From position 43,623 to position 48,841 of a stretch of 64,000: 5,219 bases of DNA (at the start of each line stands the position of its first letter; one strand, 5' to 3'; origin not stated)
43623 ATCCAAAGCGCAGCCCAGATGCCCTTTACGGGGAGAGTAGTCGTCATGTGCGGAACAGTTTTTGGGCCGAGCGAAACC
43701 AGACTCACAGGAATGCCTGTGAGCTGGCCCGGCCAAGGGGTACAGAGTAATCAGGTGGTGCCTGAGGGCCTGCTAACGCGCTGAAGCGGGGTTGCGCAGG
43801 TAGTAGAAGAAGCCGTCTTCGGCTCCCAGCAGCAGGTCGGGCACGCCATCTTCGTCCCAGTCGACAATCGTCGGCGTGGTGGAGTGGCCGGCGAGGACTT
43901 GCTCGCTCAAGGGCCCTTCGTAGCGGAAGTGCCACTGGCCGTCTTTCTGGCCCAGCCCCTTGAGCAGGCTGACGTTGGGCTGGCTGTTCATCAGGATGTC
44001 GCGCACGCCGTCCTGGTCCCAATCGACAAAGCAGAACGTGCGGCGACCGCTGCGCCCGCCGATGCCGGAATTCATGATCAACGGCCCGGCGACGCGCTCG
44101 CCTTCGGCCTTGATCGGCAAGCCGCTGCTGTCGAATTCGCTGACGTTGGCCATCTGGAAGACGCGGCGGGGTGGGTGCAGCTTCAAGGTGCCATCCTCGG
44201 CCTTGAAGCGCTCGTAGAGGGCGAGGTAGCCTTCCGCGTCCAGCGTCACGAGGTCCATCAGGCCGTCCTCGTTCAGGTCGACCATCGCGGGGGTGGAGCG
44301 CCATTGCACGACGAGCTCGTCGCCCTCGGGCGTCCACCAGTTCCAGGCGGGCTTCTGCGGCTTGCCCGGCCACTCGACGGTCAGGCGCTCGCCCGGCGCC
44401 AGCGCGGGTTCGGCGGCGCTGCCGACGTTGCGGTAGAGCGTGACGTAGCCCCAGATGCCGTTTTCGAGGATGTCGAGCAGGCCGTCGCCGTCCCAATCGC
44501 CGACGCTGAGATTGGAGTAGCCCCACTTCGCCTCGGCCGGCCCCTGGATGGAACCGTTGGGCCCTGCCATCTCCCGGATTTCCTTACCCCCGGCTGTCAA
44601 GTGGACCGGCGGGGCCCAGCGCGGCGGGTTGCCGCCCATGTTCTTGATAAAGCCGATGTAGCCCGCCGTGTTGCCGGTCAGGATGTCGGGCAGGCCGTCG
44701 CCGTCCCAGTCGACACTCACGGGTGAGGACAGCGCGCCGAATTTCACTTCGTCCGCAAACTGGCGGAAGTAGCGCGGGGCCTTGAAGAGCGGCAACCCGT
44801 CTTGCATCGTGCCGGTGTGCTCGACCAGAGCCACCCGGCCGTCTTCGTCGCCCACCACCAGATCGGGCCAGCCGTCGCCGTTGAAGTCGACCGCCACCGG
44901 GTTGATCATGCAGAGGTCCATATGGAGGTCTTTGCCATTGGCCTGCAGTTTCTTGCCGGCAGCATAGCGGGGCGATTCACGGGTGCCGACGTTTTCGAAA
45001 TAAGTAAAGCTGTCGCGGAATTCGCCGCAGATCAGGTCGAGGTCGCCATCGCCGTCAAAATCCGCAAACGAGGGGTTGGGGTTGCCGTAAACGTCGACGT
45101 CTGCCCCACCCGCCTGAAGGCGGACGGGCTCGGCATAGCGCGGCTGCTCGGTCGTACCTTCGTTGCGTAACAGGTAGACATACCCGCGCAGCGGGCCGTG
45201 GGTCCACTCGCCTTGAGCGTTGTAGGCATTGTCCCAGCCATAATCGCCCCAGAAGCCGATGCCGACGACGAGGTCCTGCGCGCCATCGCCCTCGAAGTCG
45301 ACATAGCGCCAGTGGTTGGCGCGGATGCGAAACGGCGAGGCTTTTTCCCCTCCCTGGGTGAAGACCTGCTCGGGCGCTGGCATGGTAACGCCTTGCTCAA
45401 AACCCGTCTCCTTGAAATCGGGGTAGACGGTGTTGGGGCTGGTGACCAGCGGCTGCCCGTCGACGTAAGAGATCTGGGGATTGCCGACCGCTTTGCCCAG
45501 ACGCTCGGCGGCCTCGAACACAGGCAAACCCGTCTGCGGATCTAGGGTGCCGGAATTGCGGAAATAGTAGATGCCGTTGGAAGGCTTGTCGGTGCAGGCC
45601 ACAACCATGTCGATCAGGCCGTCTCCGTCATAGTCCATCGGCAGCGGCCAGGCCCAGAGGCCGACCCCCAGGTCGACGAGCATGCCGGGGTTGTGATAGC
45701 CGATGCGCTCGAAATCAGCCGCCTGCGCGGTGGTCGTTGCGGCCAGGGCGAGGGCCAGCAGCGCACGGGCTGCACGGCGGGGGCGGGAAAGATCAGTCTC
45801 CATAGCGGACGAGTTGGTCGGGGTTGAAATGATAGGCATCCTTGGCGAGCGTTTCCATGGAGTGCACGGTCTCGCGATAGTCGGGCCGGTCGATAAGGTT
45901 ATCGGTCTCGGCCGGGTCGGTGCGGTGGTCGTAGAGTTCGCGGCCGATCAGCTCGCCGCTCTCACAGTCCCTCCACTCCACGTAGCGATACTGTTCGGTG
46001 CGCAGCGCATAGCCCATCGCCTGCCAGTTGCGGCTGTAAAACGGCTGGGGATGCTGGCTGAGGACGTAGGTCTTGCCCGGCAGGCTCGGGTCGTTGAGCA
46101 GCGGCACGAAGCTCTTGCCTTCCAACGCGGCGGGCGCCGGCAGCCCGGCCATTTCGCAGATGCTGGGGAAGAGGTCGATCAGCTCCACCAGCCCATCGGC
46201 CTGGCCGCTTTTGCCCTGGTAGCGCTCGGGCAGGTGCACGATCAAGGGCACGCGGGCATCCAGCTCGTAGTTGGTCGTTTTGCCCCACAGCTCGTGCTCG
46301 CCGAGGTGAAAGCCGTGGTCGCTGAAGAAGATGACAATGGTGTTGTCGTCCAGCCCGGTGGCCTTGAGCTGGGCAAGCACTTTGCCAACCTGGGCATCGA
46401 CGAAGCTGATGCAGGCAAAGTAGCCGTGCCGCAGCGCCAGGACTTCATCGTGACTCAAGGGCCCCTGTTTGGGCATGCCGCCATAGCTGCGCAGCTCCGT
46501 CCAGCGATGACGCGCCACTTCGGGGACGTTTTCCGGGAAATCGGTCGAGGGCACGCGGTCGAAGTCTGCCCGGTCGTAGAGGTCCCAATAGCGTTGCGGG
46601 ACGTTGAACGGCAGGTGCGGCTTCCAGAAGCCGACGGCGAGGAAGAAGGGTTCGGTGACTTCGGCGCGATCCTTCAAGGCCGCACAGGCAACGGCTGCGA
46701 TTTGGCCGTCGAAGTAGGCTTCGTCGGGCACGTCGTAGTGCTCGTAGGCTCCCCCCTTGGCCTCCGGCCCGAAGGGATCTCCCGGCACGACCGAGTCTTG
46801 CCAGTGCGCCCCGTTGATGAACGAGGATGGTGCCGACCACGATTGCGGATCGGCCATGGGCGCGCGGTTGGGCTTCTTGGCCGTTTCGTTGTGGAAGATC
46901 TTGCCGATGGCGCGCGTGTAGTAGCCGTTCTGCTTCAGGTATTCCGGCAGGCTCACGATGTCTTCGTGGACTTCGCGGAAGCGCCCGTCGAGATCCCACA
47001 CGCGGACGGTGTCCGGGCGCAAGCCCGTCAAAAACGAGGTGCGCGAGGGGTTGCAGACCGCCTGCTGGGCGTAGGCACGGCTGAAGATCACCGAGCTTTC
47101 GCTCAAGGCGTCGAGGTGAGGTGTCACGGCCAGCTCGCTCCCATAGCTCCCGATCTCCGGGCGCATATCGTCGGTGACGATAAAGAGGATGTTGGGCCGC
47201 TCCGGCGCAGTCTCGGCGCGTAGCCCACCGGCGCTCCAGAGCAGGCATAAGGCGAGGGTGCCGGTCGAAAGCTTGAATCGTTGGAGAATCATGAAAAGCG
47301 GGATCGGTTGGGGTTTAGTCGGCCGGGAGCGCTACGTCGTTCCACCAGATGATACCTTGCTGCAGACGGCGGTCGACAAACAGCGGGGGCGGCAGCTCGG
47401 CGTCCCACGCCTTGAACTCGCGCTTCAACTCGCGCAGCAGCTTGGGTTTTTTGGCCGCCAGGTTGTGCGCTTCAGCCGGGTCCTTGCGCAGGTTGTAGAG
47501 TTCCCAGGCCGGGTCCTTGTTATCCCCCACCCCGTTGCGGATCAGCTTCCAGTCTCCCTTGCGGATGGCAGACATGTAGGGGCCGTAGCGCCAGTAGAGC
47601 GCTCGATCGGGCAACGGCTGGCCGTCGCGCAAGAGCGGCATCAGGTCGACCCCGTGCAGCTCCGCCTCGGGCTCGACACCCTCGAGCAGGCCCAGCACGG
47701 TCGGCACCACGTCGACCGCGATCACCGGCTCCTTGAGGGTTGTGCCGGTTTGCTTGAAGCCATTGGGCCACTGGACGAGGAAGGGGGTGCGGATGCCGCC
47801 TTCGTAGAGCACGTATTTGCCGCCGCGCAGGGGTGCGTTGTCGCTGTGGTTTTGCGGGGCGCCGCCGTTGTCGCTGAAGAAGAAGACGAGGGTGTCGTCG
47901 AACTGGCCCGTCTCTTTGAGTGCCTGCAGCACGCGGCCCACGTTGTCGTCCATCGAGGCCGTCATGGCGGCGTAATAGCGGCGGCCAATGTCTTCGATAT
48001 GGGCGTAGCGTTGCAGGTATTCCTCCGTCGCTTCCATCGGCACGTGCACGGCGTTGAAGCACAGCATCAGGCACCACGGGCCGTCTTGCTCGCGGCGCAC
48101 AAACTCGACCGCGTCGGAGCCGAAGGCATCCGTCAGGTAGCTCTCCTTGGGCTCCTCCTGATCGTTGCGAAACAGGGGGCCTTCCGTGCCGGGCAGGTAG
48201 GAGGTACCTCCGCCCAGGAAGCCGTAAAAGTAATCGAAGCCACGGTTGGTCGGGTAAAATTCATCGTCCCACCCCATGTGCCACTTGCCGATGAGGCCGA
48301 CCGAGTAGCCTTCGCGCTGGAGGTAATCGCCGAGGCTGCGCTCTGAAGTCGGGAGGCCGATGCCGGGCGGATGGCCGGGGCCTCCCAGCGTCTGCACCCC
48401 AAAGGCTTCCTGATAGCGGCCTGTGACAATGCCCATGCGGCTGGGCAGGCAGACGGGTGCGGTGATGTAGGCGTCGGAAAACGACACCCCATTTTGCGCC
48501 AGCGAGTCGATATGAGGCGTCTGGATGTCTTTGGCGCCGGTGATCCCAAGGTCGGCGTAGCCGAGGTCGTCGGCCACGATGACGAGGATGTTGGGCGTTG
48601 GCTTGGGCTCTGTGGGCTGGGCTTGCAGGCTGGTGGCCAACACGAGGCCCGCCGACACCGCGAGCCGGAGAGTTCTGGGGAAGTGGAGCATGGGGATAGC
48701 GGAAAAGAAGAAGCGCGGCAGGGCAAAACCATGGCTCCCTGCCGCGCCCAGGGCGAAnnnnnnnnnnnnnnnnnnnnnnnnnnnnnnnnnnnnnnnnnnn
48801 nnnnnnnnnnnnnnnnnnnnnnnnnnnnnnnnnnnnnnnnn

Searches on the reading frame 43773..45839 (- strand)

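Call 15: search_protein_families(library=pfam, max_evalue=0.001, proteins=[window:43773-45839:-])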
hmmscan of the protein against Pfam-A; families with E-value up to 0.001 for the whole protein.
window:43773-45839:- (688 aa): 3 families
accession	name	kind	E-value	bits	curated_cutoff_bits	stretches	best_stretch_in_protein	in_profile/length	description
PF13517.12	FG-GAP_3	-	2.7e-38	130.8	26.9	4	318-387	1-60/61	FG-GAP-like repeat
PF01839.29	FG-GAP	-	4.8e-16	58.7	22.1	1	315-338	6-36/37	FG-GAP repeat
PF12256.14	TcdB_toxin_midN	-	2.2e-05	24.3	24.8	0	442-477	28-64/181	Insecticide toxin TcdB middle/N-terminal region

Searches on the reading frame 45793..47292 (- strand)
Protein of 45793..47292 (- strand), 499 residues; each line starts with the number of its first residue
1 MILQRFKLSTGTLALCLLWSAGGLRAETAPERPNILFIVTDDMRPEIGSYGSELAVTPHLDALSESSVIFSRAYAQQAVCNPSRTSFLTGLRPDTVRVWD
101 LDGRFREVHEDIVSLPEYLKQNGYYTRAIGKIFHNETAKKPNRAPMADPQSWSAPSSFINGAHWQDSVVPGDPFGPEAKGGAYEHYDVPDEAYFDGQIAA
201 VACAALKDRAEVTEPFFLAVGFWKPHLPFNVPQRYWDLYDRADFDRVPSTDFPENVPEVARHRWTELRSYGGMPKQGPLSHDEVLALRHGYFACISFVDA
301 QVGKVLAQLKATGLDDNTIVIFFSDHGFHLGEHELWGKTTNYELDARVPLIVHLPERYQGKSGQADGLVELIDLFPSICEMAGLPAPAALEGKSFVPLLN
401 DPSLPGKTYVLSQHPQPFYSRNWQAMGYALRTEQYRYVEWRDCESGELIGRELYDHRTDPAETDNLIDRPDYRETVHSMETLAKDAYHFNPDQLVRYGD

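Call 48: search_protein_families(library=pfam, max_evalue=0.0001, proteins=[window:45793-47292:-])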
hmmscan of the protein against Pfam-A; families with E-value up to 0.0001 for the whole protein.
window:45793-47292:- (499 aa): 4 families
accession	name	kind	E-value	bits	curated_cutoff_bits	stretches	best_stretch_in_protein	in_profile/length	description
PF00884.28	Sulfatase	-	3.6e-50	171.4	25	1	33-383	1-300/301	Sulfatase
PF16347.10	SGSH_C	-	1.3e-19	71.3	29.3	1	331-481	1-146/154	N-sulphoglucosamine sulphohydrolase, C-terminal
PF02995.22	DUF229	-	5.9e-08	32.3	25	1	287-355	302-368/496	Protein of unknown function (DUF229)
PF01663.27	Phosphodiest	-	2.8e-06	27.6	23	0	292-329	185-222/342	Type I phosphodiesterase / nucleotide pyrophosphatase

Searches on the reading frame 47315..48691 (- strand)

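Call 48: search_protein_families(library=pfam, max_evalue=0.0001, proteins=[window:47315-48691:-])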
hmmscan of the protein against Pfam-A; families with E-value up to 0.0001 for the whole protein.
window:47315-48691:- (458 aa): 3 families
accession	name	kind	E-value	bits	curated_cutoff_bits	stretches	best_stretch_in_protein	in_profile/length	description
PF00884.28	Sulfatase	-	8.4e-67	226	25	1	33-338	1-300/301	Sulfatase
PF16347.10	SGSH_C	-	1.8e-15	57.8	29.3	1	292-426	8-148/154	N-sulphoglucosamine sulphohydrolase, C-terminal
PF01663.27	Phosphodiest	-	1.8e-06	28.3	23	0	240-282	184-228/342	Type I phosphodiesterase / nucleotide pyrophosphatase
